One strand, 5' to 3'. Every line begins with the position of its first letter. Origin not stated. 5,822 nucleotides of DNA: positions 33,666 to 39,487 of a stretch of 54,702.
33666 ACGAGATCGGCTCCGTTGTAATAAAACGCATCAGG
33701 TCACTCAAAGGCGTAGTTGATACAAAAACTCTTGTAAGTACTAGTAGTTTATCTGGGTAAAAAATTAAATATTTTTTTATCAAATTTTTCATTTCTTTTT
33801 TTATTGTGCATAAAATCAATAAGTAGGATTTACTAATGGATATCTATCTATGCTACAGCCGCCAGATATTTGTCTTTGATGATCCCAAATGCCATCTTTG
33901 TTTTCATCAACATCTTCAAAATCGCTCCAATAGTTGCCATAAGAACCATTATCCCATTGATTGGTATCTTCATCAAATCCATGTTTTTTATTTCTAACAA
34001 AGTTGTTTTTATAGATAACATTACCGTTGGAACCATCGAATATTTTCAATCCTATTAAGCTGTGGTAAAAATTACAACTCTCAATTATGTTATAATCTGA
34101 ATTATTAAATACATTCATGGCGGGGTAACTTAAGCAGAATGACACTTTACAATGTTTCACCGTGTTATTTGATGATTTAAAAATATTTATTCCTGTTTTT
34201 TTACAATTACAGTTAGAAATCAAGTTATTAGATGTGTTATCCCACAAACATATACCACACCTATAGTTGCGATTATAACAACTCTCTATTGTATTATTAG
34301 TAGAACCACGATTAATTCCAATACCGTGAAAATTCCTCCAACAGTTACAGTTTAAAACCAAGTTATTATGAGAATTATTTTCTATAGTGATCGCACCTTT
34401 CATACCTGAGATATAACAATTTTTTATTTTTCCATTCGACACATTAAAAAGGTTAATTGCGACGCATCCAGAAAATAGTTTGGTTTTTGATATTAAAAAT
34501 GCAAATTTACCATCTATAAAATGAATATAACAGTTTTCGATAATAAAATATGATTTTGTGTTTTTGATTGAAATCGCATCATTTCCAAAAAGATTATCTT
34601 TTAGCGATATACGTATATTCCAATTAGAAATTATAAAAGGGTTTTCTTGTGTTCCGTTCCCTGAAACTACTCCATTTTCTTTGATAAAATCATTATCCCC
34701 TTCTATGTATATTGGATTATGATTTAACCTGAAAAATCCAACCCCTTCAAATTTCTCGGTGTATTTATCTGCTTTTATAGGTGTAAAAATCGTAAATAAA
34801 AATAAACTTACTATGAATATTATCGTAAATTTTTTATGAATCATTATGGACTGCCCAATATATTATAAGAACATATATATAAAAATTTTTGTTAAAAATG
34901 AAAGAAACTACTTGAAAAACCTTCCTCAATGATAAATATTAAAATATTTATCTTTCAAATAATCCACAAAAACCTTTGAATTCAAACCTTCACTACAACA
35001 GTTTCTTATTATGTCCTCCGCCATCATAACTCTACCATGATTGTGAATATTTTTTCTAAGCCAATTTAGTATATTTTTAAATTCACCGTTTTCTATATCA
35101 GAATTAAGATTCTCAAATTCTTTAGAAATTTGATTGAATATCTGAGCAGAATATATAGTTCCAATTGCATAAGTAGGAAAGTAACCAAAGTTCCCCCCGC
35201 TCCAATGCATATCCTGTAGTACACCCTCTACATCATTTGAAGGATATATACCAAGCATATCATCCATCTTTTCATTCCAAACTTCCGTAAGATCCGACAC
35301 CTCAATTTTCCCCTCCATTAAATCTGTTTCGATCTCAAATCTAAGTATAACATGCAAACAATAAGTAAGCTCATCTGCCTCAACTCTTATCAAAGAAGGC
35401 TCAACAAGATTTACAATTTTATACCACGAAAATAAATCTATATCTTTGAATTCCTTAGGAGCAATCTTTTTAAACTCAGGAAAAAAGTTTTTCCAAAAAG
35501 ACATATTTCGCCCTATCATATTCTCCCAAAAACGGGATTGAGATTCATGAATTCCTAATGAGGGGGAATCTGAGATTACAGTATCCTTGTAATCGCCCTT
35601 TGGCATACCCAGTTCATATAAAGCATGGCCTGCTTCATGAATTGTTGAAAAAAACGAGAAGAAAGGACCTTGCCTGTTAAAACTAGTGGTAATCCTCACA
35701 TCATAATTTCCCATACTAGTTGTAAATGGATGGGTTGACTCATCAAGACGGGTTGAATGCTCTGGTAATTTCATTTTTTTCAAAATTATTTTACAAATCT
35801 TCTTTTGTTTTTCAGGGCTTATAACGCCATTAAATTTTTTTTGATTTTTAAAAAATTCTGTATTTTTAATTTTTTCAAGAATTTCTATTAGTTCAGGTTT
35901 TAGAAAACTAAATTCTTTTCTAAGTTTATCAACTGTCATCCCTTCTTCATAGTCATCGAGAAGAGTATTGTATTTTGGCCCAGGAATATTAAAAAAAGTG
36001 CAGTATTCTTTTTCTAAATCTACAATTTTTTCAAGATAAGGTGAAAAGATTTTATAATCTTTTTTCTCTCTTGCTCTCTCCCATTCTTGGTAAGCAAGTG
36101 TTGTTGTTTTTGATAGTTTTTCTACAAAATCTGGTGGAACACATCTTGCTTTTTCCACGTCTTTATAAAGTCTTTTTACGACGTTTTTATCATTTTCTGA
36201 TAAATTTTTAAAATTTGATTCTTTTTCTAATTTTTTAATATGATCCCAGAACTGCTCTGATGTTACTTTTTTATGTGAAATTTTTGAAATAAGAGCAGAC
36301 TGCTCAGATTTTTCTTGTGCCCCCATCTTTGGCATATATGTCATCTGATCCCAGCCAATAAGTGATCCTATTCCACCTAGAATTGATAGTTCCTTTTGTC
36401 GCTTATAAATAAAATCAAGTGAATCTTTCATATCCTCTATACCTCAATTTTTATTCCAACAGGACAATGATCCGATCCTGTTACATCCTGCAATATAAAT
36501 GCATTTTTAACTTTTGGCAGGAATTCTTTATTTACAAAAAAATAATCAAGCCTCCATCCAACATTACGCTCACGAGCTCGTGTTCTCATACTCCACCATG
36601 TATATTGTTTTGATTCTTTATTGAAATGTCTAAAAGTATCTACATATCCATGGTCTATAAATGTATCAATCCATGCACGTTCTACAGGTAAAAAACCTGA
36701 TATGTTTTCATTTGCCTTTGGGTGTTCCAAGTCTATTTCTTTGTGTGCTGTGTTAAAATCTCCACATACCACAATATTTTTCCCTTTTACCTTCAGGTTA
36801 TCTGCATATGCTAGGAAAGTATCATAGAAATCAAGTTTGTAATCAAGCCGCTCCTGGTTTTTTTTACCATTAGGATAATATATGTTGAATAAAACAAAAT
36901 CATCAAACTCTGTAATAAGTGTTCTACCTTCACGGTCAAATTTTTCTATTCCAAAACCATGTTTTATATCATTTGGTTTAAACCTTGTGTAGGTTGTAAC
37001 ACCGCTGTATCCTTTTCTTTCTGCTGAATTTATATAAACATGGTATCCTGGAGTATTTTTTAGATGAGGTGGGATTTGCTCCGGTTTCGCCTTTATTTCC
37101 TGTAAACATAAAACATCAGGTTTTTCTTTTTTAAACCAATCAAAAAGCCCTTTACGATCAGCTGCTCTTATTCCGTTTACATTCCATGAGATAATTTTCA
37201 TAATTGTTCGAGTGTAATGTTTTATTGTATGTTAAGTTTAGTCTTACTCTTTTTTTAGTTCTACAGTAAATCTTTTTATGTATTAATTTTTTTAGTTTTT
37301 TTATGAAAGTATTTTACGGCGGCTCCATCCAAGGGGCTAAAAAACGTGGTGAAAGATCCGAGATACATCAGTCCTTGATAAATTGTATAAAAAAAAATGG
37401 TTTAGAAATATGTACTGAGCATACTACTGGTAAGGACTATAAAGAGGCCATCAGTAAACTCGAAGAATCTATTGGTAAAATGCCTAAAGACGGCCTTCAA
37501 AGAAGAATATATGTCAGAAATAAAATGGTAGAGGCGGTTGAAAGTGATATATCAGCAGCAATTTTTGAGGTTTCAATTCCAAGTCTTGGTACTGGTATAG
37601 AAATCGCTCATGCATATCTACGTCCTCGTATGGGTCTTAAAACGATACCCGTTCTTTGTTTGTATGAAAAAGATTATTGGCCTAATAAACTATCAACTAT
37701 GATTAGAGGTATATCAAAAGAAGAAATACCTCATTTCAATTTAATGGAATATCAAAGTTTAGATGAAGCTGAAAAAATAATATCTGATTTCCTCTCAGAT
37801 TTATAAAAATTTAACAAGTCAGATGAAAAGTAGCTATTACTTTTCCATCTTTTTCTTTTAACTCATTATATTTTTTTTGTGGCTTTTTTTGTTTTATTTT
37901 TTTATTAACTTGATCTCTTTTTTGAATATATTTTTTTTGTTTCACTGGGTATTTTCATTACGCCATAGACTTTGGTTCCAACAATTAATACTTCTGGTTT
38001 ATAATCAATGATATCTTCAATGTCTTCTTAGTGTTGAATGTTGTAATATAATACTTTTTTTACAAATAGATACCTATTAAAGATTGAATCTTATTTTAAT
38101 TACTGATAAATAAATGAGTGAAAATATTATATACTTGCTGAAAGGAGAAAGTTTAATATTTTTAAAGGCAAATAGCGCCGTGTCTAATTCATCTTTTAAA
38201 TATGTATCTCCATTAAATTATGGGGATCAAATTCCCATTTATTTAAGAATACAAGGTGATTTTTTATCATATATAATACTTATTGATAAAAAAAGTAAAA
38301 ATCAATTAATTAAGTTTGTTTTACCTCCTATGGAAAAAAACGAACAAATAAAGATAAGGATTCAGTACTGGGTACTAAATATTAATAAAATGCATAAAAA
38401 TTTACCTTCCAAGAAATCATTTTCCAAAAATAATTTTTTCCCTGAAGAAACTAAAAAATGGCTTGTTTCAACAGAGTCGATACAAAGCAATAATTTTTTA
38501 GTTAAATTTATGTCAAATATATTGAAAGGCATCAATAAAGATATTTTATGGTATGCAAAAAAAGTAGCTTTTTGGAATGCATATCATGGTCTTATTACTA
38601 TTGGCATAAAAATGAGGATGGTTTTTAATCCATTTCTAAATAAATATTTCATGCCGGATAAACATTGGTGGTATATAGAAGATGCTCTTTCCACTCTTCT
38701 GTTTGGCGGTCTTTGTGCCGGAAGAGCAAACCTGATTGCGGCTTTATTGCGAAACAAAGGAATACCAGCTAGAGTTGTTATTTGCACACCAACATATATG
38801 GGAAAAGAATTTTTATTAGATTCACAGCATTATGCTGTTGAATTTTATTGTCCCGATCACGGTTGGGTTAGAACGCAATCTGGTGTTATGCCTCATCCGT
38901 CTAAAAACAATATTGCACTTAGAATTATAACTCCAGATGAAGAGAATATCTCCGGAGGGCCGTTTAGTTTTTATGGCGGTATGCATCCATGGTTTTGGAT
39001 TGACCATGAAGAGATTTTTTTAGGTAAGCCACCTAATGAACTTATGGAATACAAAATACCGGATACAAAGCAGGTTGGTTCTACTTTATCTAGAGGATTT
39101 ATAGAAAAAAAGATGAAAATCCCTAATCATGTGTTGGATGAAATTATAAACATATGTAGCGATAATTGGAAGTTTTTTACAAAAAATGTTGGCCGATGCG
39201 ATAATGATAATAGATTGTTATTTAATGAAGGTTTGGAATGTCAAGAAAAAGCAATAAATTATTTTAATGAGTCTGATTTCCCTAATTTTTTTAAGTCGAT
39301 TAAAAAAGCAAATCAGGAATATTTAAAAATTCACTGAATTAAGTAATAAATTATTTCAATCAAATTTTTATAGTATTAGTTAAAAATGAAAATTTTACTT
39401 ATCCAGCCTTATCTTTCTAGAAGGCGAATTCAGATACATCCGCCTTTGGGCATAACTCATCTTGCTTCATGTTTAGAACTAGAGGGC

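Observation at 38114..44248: Stand-alone YcaO clustered with a PaaK/F390-synthetase-like ligase, a B12-type radical SAM enzyme and a transglutaminase-like protein: a RiPP-like modification cluster without a known partner set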

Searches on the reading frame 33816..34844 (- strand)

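Call 3: search_protein_families(library=pfam, proteins=[window:33816-34844:-])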
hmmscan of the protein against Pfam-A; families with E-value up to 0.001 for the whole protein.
window:33816-34844:- (342 aa): 2 families
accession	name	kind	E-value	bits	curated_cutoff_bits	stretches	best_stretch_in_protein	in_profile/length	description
PF05048.19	NosD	-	2.8e-15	56.8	23.6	1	129-310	18-211/212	Periplasmic copper-binding protein (NosD)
PF13229.12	Beta_helix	-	1.1e-14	54.8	25.9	2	90-213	2-133/158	Right handed beta helix region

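Call 4: search_protein_families(library=ncbifam, proteins=[window:33816-34844:-])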
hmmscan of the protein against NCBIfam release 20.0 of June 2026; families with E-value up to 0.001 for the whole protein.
window:33816-34844:- (342 aa): 1 family
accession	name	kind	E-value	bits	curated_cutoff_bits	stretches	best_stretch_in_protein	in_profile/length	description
TIGR04247.1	NosD_copper_fam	subfamily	1.6e-10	40.1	300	1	81-322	93-324/377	nitrous oxide reductase family maturation protein NosD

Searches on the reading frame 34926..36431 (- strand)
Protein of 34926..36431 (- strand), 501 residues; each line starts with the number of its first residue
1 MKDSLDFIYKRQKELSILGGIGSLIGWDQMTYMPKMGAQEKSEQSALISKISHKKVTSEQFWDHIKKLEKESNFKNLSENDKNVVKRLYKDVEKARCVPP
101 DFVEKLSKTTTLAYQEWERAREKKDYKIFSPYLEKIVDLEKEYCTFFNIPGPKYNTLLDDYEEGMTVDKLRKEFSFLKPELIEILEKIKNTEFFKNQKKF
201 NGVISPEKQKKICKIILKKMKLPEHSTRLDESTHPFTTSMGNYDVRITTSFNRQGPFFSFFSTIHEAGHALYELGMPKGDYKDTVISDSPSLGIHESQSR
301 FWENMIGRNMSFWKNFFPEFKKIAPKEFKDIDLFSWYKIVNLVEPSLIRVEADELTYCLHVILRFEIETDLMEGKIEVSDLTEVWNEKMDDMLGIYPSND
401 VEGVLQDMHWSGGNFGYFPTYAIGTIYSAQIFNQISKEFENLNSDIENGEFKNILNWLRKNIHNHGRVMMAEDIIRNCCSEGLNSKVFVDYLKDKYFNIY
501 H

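Call 3: search_protein_families(library=pfam, proteins=[window:34926-36431:-])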
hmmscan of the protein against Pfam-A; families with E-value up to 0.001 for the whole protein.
window:34926-36431:- (501 aa): 1 family
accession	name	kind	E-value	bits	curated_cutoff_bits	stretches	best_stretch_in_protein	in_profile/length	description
PF02074.21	Peptidase_M32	-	2.6e-163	544.6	25.1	1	10-496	4-489/489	Carboxypeptidase Taq (M32) metallopeptidase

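Call 4: search_protein_families(library=ncbifam, proteins=[window:34926-36431:-])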
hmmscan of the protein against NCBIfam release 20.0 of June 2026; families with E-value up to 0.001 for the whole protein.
window:34926-36431:- (501 aa): 0 families

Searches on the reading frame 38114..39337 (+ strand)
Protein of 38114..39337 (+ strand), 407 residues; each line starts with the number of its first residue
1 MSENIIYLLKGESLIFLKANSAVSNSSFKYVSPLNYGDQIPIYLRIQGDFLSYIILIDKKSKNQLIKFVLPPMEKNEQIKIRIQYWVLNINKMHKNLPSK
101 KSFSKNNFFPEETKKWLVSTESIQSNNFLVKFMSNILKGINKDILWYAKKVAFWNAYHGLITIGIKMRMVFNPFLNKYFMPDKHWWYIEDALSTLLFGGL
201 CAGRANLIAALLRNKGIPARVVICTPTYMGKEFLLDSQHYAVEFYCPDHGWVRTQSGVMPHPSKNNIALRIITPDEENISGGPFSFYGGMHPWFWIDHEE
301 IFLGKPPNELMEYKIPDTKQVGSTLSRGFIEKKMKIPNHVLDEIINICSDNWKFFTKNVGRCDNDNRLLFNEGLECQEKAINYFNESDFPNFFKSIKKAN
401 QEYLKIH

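Call 3: search_protein_families(library=pfam, proteins=[window:38114-39337:+])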
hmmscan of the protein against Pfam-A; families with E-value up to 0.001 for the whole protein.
window:38114-39337:+ (407 aa): 1 family
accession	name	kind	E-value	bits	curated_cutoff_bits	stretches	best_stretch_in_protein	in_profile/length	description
PF01841.26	Transglut_core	-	8e-09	36.2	23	1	198-254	51-106/108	Transglutaminase-like superfamily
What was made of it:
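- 38114..39337 (+): Transglutaminase-like Cys/His protein, 407 aa, with no signal peptide. It is the conserved partner of this YcaO clade. PF01841 (call 3).
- Checked: TGase-like, 38114-39337 (+), 407 aa: PF01841, E 8e-9, above gathering (call 3).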

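Call 4: search_protein_families(library=ncbifam, proteins=[window:38114-39337:+])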
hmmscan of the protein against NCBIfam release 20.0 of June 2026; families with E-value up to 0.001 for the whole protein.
window:38114-39337:+ (407 aa): 0 families

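Call 39: find_homologous_proteins(query=window:38114-39337:+)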
Query window:38114-39337:+ (407 aa): 12 proteins with E <= 0.001 among 2158 candidates.
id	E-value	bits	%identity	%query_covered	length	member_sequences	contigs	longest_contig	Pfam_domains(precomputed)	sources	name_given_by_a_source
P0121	5.6e-281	949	100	100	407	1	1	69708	PF01841.26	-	-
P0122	3.1e-162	558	60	99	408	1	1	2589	PF01841.26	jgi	-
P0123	1.3e-157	543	57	99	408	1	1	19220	PF01841.26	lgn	-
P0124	7.4e-154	530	57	99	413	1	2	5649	PF01841.26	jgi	jgi:hypothetical protein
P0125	1.1e-146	507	53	100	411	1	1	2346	PF01841.26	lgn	-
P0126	1.7e-111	391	48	98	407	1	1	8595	PF01841.26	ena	-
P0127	1.1e-103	365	42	100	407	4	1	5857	PF01841.26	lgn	-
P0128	1.8e-98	348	43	97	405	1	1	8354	PF01841.26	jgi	jgi:hypothetical protein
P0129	1.8e-90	322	41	98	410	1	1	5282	PF01841.26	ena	-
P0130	2.3e-82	295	38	99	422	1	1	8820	PF01841.26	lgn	-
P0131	1.8e-76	276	38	96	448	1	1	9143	PF01841.26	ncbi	-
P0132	6.8e-55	204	31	99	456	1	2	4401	PF01841.26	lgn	-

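Call 40: find_encoding_contigs(protein=P0123, flank=10000, max_places=2)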
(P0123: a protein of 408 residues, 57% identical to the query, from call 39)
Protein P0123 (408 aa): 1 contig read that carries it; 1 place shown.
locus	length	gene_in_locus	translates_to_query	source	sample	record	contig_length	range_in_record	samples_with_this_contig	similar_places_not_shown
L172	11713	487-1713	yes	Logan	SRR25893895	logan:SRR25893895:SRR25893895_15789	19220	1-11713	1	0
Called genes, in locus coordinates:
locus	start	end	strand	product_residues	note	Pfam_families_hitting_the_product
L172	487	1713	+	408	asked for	PF01841:Transglut_core (weak)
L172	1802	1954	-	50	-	-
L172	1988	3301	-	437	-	PF02310:B12-binding, PF04055:Radical_SAM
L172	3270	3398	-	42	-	-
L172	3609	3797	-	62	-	PF00198:2-oxoacid_dh (weak)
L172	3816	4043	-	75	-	-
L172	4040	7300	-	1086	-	PF07495:Y_Y_Y (faint), PF13620:CarboxypepD_reg (faint)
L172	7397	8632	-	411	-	PF12704:MacB_PCD, PF02687:FtsX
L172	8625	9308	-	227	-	PF02463:SMC_N (weak), PF00005:ABC_tran, PF13304:AAA_21 (faint)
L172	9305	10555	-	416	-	-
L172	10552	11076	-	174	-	PF03551:PadR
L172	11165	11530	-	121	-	PF01849:NAC, PF19026:UBA_HYPK (weak)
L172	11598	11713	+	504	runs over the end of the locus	PF03853:YjeF_N, PF01256:Carb_kinase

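Call 41: find_encoding_contigs(protein=P0124, flank=10000, max_places=2)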
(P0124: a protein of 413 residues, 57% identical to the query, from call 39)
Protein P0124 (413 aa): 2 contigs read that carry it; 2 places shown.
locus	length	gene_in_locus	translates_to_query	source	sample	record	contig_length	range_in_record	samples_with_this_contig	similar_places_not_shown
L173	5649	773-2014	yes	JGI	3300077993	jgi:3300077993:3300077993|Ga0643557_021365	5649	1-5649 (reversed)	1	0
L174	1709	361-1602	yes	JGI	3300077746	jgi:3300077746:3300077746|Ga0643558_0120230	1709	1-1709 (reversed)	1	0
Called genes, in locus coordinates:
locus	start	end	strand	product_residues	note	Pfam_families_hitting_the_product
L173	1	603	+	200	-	?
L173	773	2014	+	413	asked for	PF01841:Transglut_core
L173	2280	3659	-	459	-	PF02310:B12-binding, PF04055:Radical_SAM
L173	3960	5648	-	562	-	?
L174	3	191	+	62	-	?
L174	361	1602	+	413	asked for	PF01841:Transglut_core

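Call 58: predict_structure(alignment_id=A2)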
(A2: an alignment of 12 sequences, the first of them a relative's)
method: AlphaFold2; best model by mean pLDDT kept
length: 407 residues; sequences in the alignment: 12
mean_pLDDT: 84.5   pTM: 0.86
mean pLDDT of the five models: 84.5, 83.9, 83.4, 82.5, 81.8
residues with pLDDT >= 90: 209; 70-90: 139; 50-70: 42; < 50: 17
segments of 3 or more residues with pLDDT < 50: 181-186, 280-290
pLDDT, mean of each block of 10 residues (from residue 1): 86 91 93 90 96 86 89 95 95 81 75 90 91 95 92 88 71 61 52 82 91 95 78 77 91 85 79 77 35 76 82 67 84 92 94 93 89 97 97 98 91
secondary structure, 60 per line:
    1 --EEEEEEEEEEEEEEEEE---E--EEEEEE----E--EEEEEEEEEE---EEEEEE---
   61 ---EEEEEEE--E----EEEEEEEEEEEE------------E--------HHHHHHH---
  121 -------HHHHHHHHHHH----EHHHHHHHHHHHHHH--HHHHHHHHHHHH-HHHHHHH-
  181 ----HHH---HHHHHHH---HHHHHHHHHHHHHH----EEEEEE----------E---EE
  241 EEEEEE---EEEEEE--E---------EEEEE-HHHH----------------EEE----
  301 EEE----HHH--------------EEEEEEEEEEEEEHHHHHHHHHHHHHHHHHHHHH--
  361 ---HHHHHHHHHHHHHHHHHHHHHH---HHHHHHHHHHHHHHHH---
elements in order: E3-19 E26-31 E39-48 E52-57 E64-70 E78-89 H111-117 H128-138 H144-157 H160-171 H173-179 H191-197 H201-214 E219-224 E239-246 E250-255 E268-272 H274-277 E294-296 E301-303 E325-337 H338-358 H364-385 H389-404
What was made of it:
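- Closest known: Lasso-peptide B protein. Different: The protein has an extra N-terminal beta-sandwich and a C-terminal helical bundle (call 58).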

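Call 62: fold_search(model_id=the predicted structure, library=pdb)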
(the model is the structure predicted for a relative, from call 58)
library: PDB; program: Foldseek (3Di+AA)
matches with E <= 10: 925; with E <= 0.001: 4
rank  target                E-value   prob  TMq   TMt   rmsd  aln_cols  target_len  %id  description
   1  3isr_A                3.3e-12  1.00  0.48  0.66  10.1       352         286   11  The Crystal Structure of a Putative Cysteine Protease from Cytophaga hutchinsonii to 1.9A (released 2009-09-08)
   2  3isr_C                1.2e-11  1.00  0.46  0.64  10.7       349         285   11  The Crystal Structure of a Putative Cysteine Protease from Cytophaga hutchinsonii to 1.9A (released 2009-09-08)
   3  3isr_B                3.7e-11  1.00  0.46  0.62  10.6       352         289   12  The Crystal Structure of a Putative Cysteine Protease from Cytophaga hutchinsonii to 1.9A (released 2009-09-08)
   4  3kd4_A                2.0e-04  1.00  0.23  0.19  12.6       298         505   10  CRYSTAL STRUCTURE OF A PUTATIVE PROTEASE (BDI_1141) FROM PARABACTEROIDES DISTASONIS ATCC 8503 AT 2.00 A RESOLUTION (released 2009-11-24)
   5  9bc3_A                1.4e-03  0.93  0.21  0.20  21.6       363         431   12  Transglutaminase 2 - Alternate state (released 2024-07-03)
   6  9bc4_A                2.2e-03  0.87  0.20  0.19  21.6       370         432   12  Transglutaminase 2 - Intermediate State (released 2024-07-03)
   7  8rmx_A                2.8e-03  0.84  0.21  0.19  24.2       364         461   13  Transglutaminase 3 in complex with DH patient-derived Fab DH63-A02 (released 2025-03-12)
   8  6a8p_C                3.9e-03  0.77  0.22  0.14  22.9       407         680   11  Transglutaminase 2 mutant G224V in complex with GTP (released 2018-09-26)
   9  8rmy_D                5.1e-03  0.84  0.22  0.20  24.2       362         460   12  Transglutaminase 3 in complex with inhibitor Z-don and DH patient-derived Fab DH63-A02 (released 2025-03-12)
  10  6kzb_A                6.3e-03  0.84  0.22  0.14  22.8       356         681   12  Transglutaminase2 complexed with calcium (released 2020-12-09)
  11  8oxv_A                6.7e-03  0.84  0.22  0.14  23.2       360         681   10  Transglutaminase 3 zymogen in complex with DH patient-derived Fab DH63-B02 (released 2023-10-18)
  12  8oxx_A                6.7e-03  0.80  0.22  0.20  22.8       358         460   13  Transglutaminase 3 in complex with inhibitor Z-don and DH patient-derived Fab DH63-B02 (released 2023-10-18)
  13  8rmy_A                6.7e-03  0.77  0.22  0.19  24.3       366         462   12  Transglutaminase 3 in complex with inhibitor Z-don and DH patient-derived Fab DH63-A02 (released 2025-03-12)
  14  3s3s_A                7.5e-03  0.91  0.24  0.16  22.1       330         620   13  Transglutaminase 2 in complex with a novel inhibitor (released 2012-06-06)
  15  8rmx_D                7.5e-03  0.80  0.22  0.20  23.8       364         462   12  Transglutaminase 3 in complex with DH patient-derived Fab DH63-A02 (released 2025-03-12)
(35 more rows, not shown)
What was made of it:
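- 38114..39337 (+): AF2 model pLDDT 84.5; best PDB match is 3ISR, a putative cysteine protease, followed by TG2/TG3 (calls 58, 62).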

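Call 70: search_protein_representatives(alignment_id=A2)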
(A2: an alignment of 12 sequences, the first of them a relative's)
Query: 12 sequences, 409 profile positions. Proteins with E-value up to 0.001 (for the whole library): 984; up to 1e-10: 290; up to 1e-30: 86. The best 150 are listed.
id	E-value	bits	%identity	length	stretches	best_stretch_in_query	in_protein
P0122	5.4e-203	690.4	-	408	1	1-407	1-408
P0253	4.5e-154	529.3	-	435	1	2-402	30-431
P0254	6.1e-146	502.5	-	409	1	1-408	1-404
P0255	1.7e-141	487.9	-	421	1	5-405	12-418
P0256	8.1e-138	475.8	-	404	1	1-407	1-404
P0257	8.0e-131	452.7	-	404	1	3-407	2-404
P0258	2.7e-130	451.0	-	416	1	1-408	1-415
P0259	4.2e-128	443.8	-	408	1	3-408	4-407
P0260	2.8e-112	391.7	-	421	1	4-399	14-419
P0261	6.7e-112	390.4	-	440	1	3-405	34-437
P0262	5.6e-110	384.1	-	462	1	3-407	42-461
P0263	2.1e-99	349.3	-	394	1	5-406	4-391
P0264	2.2e-98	345.9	-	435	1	3-407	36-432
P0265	1.2e-95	336.9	-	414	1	7-405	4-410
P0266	1.7e-95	336.3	-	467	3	3-162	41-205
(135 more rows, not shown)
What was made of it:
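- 38114..39337 (+): Rare family: 86 representatives at E<1e-30 among 1.84e9 (call 70).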
